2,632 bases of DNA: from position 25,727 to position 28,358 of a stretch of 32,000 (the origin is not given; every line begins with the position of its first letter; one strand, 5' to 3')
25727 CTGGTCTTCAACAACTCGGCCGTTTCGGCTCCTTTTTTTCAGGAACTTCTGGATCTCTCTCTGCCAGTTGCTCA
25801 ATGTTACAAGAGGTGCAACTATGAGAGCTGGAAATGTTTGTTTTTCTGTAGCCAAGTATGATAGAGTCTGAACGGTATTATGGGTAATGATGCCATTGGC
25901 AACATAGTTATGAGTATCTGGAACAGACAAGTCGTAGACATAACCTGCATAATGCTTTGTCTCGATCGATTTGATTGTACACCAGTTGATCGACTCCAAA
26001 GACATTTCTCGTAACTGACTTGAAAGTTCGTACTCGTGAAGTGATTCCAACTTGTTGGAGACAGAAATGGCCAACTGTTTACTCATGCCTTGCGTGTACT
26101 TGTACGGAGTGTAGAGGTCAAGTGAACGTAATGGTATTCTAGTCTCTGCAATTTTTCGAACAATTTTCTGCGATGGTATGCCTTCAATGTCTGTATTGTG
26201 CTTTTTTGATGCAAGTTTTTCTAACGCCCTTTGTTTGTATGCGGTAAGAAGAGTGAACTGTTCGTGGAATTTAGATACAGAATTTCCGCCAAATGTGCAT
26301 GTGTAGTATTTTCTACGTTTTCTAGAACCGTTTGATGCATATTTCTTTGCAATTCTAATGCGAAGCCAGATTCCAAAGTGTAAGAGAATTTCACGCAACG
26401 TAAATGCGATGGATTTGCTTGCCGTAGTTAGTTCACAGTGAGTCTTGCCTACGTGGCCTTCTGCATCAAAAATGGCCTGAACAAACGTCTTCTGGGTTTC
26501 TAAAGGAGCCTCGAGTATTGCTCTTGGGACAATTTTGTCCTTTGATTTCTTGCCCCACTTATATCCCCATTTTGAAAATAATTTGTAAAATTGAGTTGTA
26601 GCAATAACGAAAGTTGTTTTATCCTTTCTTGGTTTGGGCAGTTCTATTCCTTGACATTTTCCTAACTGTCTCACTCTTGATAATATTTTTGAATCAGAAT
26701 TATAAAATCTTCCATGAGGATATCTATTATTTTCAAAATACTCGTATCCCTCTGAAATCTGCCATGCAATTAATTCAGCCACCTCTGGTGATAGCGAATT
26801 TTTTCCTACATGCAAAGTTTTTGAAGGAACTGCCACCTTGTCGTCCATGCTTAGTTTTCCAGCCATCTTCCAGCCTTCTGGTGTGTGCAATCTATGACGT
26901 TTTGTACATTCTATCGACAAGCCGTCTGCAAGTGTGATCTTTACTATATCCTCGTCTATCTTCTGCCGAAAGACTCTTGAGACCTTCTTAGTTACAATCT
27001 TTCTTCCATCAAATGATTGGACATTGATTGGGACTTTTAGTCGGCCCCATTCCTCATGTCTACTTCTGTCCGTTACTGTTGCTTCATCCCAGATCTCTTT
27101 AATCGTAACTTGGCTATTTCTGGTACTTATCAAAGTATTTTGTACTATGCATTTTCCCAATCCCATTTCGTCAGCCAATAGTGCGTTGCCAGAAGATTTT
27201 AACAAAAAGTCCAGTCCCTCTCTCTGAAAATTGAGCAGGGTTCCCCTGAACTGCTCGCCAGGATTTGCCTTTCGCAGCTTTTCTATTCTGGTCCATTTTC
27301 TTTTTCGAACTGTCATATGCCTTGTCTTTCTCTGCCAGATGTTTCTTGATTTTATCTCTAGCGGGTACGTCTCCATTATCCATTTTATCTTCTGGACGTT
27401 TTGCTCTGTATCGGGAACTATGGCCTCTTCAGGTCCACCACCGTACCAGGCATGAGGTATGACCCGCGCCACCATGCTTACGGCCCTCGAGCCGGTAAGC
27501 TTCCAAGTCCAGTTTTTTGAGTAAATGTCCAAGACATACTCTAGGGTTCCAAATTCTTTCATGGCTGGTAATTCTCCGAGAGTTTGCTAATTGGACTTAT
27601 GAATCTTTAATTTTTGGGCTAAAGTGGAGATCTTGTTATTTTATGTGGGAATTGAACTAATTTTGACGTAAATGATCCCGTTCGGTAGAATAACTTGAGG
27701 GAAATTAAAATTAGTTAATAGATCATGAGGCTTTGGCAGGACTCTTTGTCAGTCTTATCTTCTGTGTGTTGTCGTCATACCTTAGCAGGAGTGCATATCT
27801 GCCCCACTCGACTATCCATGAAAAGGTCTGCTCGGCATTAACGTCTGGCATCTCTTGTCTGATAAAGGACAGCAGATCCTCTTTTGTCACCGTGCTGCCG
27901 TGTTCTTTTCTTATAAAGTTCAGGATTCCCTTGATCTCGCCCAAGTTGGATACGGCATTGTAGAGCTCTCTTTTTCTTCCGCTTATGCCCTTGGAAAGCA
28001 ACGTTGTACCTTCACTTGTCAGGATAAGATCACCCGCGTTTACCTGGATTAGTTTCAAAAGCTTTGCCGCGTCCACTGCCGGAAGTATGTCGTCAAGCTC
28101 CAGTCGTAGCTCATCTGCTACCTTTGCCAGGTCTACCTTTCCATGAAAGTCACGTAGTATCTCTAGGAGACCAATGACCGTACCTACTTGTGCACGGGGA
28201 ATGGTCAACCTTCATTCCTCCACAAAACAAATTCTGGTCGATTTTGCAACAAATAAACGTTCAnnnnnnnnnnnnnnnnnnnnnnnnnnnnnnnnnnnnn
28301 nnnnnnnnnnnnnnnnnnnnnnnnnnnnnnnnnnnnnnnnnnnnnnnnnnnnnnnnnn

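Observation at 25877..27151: Apparently intact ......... intein splitting the P-loop (motif I) of an SNF2-family helicase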

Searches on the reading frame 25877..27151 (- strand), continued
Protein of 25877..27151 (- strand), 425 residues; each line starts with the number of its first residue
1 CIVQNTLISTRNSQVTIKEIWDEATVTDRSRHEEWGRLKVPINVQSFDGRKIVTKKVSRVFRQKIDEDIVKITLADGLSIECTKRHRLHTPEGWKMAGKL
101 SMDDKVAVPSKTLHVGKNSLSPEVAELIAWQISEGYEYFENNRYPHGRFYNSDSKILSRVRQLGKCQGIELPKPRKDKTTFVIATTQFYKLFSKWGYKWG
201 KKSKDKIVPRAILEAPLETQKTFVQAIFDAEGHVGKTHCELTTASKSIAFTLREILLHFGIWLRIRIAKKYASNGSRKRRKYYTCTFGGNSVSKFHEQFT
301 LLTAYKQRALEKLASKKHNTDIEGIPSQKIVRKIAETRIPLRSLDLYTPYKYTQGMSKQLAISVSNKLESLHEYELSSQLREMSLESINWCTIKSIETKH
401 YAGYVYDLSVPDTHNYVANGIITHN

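Call 52: search_protein_families(library=ncbifam, proteins=[P0142, P0143, P0145, P0147, P0148, P0153], max_evalue=1e-10)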
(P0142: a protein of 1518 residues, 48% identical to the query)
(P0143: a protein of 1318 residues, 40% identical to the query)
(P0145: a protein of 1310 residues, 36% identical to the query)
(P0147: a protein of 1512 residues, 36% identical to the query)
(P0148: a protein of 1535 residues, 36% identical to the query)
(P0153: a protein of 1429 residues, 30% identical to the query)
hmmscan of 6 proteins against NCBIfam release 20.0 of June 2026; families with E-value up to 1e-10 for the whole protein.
P0142 (1518 aa): 8 families
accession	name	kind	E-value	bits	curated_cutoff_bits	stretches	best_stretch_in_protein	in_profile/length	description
NF058637.1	helic_SCO1167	equivalog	7e-210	699.5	1200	2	1071-1512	501-932/932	SCO1167/SCO6262 family helicase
NF053675.1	pilus_reg_Snf2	equivalog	3e-94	316.9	1100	1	1082-1511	624-1028/1029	pilus expression-regulating Snf2 family helicase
NF058636.1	helic_sll1366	equivalog_domain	3.5e-91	306.7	550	1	6-648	14-589/589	sll1366 family intein-prone helicase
NF041790.1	anti-phage_ZorD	equivalog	5.3e-78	263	1500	1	1071-1462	617-1032/1035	type I Zorya anti-phage system protein ZorD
NF005852.0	PRK07773.1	equivalog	1.2e-23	83.3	780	1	701-1072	436-827/886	replicative DNA helicase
NF038318.1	DISARM_DrmD_b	equivalog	2.4e-22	78.9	950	1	1090-1291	77-274/868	DISARM system SNF2-like helicase DrmD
NF011418.0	PRK14845.1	equivalog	1.7e-21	75.8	756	1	646-960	21-311/1049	translation initiation factor IF-2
NF038317.1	DISARM_DrmD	equivalog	5.2e-13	48.2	610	0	1356-1471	505-626/1021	DISARM system SNF2-like helicase DrmD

P0143 (1318 aa): 12 families
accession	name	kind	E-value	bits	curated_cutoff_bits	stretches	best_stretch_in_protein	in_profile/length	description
NF058637.1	helic_SCO1167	equivalog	1.3e-51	175.7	1200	1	903-1287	520-917/932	SCO1167/SCO6262 family helicase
NF053675.1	pilus_reg_Snf2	equivalog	7.1e-32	110.4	1100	1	891-1289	617-1017/1029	pilus expression-regulating Snf2 family helicase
NF041790.1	anti-phage_ZorD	equivalog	6.5e-27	93.9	1500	1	942-1101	703-861/1035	type I Zorya anti-phage system protein ZorD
NF003159.0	PRK04132.1-4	equivalog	1.5e-19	69.6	999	1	450-742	52-313/852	replication factor C small subunit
NF011418.0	PRK14845.1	equivalog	6e-19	67.3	756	0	456-745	22-293/1049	translation initiation factor IF-2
NF005852.0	PRK07773.1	equivalog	1.2e-17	63.6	780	1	499-893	423-829/886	replicative DNA helicase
NF003157.0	PRK04132.1-2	equivalog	4.4e-17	61.3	1103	1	450-771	42-350/864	replication factor C small subunit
NF038318.1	DISARM_DrmD_b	equivalog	2e-16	59.3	950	0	904-1037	78-223/868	DISARM system SNF2-like helicase DrmD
NF041062.1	DpdE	equivalog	2.2e-16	59.1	500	0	904-1081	202-370/1048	protein DpdE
NF038317.1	DISARM_DrmD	equivalog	4.2e-16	58.5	610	1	1147-1274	503-644/1021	DISARM system SNF2-like helicase DrmD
NF011491.0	PRK14898.1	equivalog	4.8e-12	44.8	783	1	662-895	316-548/860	DNA-directed RNA polymerase subunit A''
NF006207.0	PRK08332.1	equivalog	4.9e-12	43.9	2400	0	525-728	944-1143/1684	vitamin B12-dependent ribonucleotide reductase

P0145 (1310 aa): 7 families
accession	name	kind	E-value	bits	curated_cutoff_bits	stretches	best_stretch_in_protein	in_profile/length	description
NF058637.1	helic_SCO1167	equivalog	2.8e-26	91.8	1200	1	842-1269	516-916/932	SCO1167/SCO6262 family helicase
NF005852.0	PRK07773.1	equivalog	6.3e-20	71.1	780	1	462-837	438-827/886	replicative DNA helicase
NF011418.0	PRK14845.1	equivalog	8.7e-20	70.1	756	1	405-730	21-319/1049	translation initiation factor IF-2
NF053675.1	pilus_reg_Snf2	equivalog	1.6e-17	62.9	1100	0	1104-1267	861-1012/1029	pilus expression-regulating Snf2 family helicase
NF003157.0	PRK04132.1-2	equivalog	9.3e-17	60.2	1103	1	456-732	92-364/864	replication factor C small subunit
NF011491.0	PRK14898.1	equivalog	1.1e-14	53.5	783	1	541-838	253-545/860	DNA-directed RNA polymerase subunit A''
NF038098.1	GyrA_w_intein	exception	5.9e-13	47.6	1850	1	503-844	207-545/1232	intein-containing DNA gyrase subunit A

P0147 (1512 aa): 11 families
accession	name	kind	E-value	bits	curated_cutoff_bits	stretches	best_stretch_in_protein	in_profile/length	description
NF058637.1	helic_SCO1167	equivalog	1.3e-201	672.1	1200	2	1062-1501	499-931/932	SCO1167/SCO6262 family helicase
NF058636.1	helic_sll1366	equivalog_domain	6.4e-181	603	550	1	1-599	1-589/589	sll1366 family intein-prone helicase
NF053675.1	pilus_reg_Snf2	equivalog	5.6e-104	349.1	1100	1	1014-1499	560-1026/1029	pilus expression-regulating Snf2 family helicase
NF041790.1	anti-phage_ZorD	equivalog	2.1e-84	284.2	1500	1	1062-1453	615-1033/1035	type I Zorya anti-phage system protein ZorD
NF005852.0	PRK07773.1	equivalog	7.7e-29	100.6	780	1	639-1068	424-830/886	replicative DNA helicase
NF038318.1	DISARM_DrmD_b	equivalog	2.8e-28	98.6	950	1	1085-1307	79-300/868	DISARM system SNF2-like helicase DrmD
NF003157.0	PRK04132.1-2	equivalog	1.8e-25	89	1103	1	594-927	44-365/864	replication factor C small subunit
NF011418.0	PRK14845.1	equivalog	1.3e-21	76.1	756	1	650-1067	74-477/1049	translation initiation factor IF-2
NF003159.0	PRK04132.1-4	equivalog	3.3e-17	61.8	999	1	592-919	52-345/852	replication factor C small subunit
NF038317.1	DISARM_DrmD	equivalog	6e-17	61.2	610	1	1328-1478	483-648/1021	DISARM system SNF2-like helicase DrmD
NF011491.0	PRK14898.1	equivalog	7.4e-17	60.7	783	1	718-1068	242-547/860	DNA-directed RNA polymerase subunit A''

P0148 (1535 aa): 11 families
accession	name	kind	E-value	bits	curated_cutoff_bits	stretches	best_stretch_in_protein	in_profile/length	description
NF058636.1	helic_sll1366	equivalog_domain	1.2e-252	839.9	550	1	1-619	1-589/589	sll1366 family intein-prone helicase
NF058637.1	helic_SCO1167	equivalog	1.2e-209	698.7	1200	2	1087-1524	501-930/932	SCO1167/SCO6262 family helicase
NF053675.1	pilus_reg_Snf2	equivalog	5.6e-102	342.5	1100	2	1082-1523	611-1026/1029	pilus expression-regulating Snf2 family helicase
NF041790.1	anti-phage_ZorD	equivalog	1.5e-81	274.8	1500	1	1153-1477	703-1033/1035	type I Zorya anti-phage system protein ZorD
NF011418.0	PRK14845.1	equivalog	7.9e-34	116.6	756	1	617-1089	21-476/1049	translation initiation factor IF-2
NF005852.0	PRK07773.1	equivalog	1.7e-27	96.1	780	1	629-968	395-742/886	replicative DNA helicase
NF003157.0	PRK04132.1-2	equivalog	8e-26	90.2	1103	1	614-949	44-360/864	replication factor C small subunit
NF038318.1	DISARM_DrmD_b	equivalog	2.7e-25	88.7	950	1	1108-1305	79-275/868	DISARM system SNF2-like helicase DrmD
NF003159.0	PRK04132.1-4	equivalog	1.3e-20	73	999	1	612-944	52-347/852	replication factor C small subunit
NF011491.0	PRK14898.1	equivalog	4.1e-20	71.4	783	1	746-1092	248-548/860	DNA-directed RNA polymerase subunit A''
NF038317.1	DISARM_DrmD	equivalog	4.2e-14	51.8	610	1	1355-1485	486-626/1021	DISARM system SNF2-like helicase DrmD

P0153 (1429 aa): 11 families
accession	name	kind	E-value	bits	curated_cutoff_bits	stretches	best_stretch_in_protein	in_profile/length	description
NF058637.1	helic_SCO1167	equivalog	1.1e-219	731.9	1200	2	991-1422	506-931/932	SCO1167/SCO6262 family helicase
NF053675.1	pilus_reg_Snf2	equivalog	5.5e-98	329.3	1100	1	987-1420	617-1026/1029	pilus expression-regulating Snf2 family helicase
NF058636.1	helic_sll1366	equivalog_domain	6.9e-89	299.1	550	1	84-553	103-589/589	sll1366 family intein-prone helicase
NF041790.1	anti-phage_ZorD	equivalog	1.1e-78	265.2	1500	1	1050-1373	701-1032/1035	type I Zorya anti-phage system protein ZorD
NF011418.0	PRK14845.1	equivalog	6.7e-22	77.1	756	1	551-880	21-317/1049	translation initiation factor IF-2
NF005852.0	PRK07773.1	equivalog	7.4e-22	77.4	780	1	603-987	433-827/886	replicative DNA helicase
NF038318.1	DISARM_DrmD_b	equivalog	8.7e-22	77.1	950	1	1048-1230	120-301/868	DISARM system SNF2-like helicase DrmD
NF038317.1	DISARM_DrmD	equivalog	1.3e-13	50.3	610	1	1259-1384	496-627/1021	DISARM system SNF2-like helicase DrmD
NF011491.0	PRK14898.1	equivalog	1.7e-12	46.2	783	1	706-991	270-548/860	DNA-directed RNA polymerase subunit A''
NF038098.1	GyrA_w_intein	exception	2.6e-11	42.2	1850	1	627-992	177-543/1232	intein-containing DNA gyrase subunit A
NF003157.0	PRK04132.1-2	equivalog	9.5e-11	40.3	1103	0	548-874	44-355/864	replication factor C small subunit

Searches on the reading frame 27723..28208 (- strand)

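Call 25: search_protein_families(library=pfam, proteins=[window:27723-28208:-], max_evalue=0.01)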
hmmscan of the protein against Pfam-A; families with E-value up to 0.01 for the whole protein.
window:27723-28208:- (161 aa): 1 family
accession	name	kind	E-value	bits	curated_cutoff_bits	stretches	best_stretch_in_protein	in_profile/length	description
PF09821.14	AAA_assoc_C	-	2.5e-26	93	27.6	1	29-145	2-119/119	C-terminal AAA-associated domain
